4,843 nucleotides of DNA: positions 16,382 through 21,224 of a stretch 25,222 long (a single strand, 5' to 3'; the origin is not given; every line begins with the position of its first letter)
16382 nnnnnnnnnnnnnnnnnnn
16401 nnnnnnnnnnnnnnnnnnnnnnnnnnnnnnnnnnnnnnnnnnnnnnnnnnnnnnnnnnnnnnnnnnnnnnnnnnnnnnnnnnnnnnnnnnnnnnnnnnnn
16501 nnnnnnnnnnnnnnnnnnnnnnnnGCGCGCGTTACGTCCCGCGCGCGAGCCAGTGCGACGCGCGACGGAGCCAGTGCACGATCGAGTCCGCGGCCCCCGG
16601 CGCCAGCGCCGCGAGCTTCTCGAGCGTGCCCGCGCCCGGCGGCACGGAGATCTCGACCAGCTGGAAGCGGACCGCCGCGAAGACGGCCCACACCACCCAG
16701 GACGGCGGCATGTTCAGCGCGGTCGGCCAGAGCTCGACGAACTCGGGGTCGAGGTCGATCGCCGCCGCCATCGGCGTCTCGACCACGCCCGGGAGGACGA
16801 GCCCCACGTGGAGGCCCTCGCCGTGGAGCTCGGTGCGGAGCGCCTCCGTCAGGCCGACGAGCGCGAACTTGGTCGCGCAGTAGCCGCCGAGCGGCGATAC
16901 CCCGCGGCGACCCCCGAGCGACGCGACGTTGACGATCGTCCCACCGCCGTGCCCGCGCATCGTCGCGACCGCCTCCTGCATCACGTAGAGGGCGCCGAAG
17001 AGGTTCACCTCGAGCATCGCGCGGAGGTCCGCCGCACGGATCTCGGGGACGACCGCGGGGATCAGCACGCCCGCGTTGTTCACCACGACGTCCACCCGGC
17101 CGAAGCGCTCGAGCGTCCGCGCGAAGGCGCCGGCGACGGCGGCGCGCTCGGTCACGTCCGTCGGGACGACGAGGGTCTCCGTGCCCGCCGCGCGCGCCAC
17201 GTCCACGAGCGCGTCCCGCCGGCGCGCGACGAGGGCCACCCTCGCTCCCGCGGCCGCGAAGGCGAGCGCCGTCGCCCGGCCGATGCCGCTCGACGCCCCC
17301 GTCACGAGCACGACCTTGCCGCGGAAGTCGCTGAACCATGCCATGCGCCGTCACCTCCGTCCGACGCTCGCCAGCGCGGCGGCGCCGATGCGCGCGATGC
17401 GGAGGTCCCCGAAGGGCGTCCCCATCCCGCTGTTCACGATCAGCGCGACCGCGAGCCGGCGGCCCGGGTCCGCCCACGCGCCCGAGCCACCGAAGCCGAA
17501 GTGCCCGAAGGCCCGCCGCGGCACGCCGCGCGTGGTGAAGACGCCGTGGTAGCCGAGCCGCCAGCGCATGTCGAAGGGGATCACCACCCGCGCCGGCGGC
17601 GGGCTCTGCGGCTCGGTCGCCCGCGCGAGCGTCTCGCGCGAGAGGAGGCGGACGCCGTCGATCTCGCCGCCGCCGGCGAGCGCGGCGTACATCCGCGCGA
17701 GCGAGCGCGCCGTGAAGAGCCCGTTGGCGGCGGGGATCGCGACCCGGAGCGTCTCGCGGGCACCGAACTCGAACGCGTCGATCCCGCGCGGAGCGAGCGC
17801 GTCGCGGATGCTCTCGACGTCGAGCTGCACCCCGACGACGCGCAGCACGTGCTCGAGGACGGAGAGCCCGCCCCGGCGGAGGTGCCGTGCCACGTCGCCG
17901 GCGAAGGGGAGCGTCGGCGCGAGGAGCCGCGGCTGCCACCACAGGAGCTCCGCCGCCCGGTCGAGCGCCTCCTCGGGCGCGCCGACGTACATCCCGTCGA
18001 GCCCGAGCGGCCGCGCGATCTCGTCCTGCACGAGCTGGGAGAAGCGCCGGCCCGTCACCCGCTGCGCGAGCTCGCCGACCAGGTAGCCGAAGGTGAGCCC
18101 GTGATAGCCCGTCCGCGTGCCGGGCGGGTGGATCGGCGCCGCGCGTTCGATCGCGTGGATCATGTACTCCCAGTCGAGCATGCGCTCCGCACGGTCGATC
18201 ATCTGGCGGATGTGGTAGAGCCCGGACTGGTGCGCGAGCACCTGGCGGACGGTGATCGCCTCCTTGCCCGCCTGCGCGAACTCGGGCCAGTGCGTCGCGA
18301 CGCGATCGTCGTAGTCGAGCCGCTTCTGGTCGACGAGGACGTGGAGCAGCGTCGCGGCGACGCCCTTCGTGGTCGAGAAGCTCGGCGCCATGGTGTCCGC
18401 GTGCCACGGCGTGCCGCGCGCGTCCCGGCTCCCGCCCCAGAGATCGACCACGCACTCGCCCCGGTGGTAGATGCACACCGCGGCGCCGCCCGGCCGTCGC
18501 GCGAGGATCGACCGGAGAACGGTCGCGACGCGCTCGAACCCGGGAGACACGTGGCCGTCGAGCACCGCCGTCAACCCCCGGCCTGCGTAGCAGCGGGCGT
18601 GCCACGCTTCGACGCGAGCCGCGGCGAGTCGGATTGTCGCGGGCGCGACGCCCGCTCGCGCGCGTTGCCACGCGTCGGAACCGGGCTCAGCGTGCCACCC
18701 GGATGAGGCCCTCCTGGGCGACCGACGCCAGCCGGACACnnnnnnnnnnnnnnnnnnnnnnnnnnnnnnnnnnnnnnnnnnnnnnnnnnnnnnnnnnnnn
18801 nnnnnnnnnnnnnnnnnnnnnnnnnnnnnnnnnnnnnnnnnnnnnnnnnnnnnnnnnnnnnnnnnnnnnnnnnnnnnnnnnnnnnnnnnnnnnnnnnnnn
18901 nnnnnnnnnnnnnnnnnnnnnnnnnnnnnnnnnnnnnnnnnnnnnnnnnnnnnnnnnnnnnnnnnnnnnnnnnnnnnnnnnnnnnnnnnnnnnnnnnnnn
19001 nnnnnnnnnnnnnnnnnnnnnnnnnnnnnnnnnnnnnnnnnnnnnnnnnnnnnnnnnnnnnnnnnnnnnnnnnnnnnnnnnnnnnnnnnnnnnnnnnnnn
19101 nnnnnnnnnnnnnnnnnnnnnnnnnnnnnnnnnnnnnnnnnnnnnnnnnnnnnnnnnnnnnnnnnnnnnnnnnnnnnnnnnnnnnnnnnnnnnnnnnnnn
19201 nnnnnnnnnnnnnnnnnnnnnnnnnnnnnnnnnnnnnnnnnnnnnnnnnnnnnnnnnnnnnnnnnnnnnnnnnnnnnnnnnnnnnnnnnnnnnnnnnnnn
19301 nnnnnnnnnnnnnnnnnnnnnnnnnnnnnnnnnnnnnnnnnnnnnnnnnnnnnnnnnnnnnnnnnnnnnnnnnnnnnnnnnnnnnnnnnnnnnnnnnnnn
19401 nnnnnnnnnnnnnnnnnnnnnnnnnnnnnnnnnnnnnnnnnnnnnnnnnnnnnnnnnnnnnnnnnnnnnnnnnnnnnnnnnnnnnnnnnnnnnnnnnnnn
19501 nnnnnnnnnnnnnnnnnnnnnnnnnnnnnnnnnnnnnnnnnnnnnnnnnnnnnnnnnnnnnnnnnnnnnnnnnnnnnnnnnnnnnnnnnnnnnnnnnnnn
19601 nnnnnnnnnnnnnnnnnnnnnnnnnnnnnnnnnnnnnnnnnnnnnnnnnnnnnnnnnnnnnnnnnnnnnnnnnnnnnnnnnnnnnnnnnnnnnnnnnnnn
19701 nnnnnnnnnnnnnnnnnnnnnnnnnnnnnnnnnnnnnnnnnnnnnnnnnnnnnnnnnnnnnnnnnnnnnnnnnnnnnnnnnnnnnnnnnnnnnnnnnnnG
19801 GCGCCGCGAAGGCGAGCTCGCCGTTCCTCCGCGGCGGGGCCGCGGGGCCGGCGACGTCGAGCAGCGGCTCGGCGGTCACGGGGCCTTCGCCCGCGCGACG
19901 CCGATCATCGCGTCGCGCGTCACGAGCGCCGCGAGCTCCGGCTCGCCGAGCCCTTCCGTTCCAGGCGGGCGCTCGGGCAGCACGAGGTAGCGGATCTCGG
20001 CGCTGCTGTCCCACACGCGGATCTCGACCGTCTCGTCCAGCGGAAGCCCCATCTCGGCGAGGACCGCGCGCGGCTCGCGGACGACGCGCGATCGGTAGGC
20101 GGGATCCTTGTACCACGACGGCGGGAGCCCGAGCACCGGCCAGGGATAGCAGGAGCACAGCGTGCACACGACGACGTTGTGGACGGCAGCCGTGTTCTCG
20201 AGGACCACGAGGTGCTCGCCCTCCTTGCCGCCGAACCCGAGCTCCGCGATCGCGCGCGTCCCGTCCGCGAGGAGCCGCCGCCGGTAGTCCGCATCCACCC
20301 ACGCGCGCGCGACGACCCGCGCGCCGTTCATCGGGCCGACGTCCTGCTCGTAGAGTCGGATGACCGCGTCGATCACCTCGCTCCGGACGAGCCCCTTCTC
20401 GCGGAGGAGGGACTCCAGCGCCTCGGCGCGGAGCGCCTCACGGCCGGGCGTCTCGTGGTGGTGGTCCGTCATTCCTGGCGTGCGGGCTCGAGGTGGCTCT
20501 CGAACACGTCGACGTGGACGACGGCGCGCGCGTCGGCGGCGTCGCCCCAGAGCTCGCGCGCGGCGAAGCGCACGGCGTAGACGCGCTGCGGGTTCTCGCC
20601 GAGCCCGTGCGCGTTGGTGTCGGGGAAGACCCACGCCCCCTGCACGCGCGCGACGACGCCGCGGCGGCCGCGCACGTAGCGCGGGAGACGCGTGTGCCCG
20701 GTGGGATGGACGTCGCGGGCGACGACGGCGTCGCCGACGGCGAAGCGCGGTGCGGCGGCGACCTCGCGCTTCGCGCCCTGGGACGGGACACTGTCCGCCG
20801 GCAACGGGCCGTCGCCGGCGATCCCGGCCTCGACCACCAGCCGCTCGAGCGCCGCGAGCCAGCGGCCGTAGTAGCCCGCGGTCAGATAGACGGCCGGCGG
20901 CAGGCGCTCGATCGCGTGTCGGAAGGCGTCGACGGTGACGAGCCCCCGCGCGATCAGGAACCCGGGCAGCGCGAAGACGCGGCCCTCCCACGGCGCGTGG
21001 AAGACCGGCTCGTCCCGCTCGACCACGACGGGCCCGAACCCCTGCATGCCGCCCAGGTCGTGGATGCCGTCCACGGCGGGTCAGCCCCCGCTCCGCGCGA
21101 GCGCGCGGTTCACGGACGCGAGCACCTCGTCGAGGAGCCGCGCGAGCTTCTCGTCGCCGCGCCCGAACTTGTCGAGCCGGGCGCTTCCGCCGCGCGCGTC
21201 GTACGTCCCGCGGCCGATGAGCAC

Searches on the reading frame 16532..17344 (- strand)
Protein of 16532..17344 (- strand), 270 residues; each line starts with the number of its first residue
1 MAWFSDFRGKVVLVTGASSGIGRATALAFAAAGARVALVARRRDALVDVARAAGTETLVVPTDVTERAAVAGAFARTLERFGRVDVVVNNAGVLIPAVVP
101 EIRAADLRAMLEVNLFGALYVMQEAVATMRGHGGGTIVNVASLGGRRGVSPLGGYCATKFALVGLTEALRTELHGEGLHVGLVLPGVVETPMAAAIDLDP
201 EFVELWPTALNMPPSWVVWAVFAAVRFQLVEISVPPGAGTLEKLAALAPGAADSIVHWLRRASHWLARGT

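Call 78: search_protein_families(library=pfam, proteins=[window:16532-17344:-], max_evalue=0.001)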
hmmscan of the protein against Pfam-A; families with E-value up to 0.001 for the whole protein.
window:16532-17344:- (270 aa): 4 families
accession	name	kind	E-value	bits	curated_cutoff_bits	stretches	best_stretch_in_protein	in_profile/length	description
PF00106.31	adh_short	-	1.4e-51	175.2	26.6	1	10-197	1-191/195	short chain dehydrogenase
PF13561.12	adh_short_C2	-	1.1e-40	140.2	27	1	16-206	1-194/236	Enoyl-(Acyl carrier protein) reductase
PF08659.16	KR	-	1e-11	45.5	22.6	1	12-170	3-164/180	KR domain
PF01370.27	Epimerase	-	0.00047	20.1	20.9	1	12-93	1-74/240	NAD dependent epimerase/dehydratase family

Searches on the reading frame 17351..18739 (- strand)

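Call 78: search_protein_families(library=pfam, proteins=[window:17351-18739:-], max_evalue=0.001)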
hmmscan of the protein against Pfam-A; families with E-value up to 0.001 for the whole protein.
window:17351-18739:- (462 aa): 1 family
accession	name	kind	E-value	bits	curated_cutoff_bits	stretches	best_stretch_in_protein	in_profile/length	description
PF00144.29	Beta-lactamase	-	4.6e-69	233.5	27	1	82-454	13-327/329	Beta-lactamase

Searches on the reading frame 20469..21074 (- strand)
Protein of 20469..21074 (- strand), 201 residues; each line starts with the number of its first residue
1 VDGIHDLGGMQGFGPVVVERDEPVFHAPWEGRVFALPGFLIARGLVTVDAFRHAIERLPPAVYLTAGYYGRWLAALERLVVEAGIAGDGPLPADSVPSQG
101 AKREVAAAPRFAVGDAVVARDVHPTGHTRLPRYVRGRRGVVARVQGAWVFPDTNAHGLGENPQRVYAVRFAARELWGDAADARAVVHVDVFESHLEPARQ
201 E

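Call 78: search_protein_families(library=pfam, proteins=[window:20469-21074:-], max_evalue=0.001)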
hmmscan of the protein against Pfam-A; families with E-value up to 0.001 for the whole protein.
window:20469-21074:- (201 aa): 2 families
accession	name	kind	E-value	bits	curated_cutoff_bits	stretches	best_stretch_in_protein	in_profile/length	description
PF02211.21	NHase_beta_C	-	5e-38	129.9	27.7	1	101-197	2-98/98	Nitrile hydratase beta subunit, C-terminal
PF21006.2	NHase_beta_N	-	4.5e-32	111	21.5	1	1-94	1-94/115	Nitrile hydratase beta subunit, N-terminal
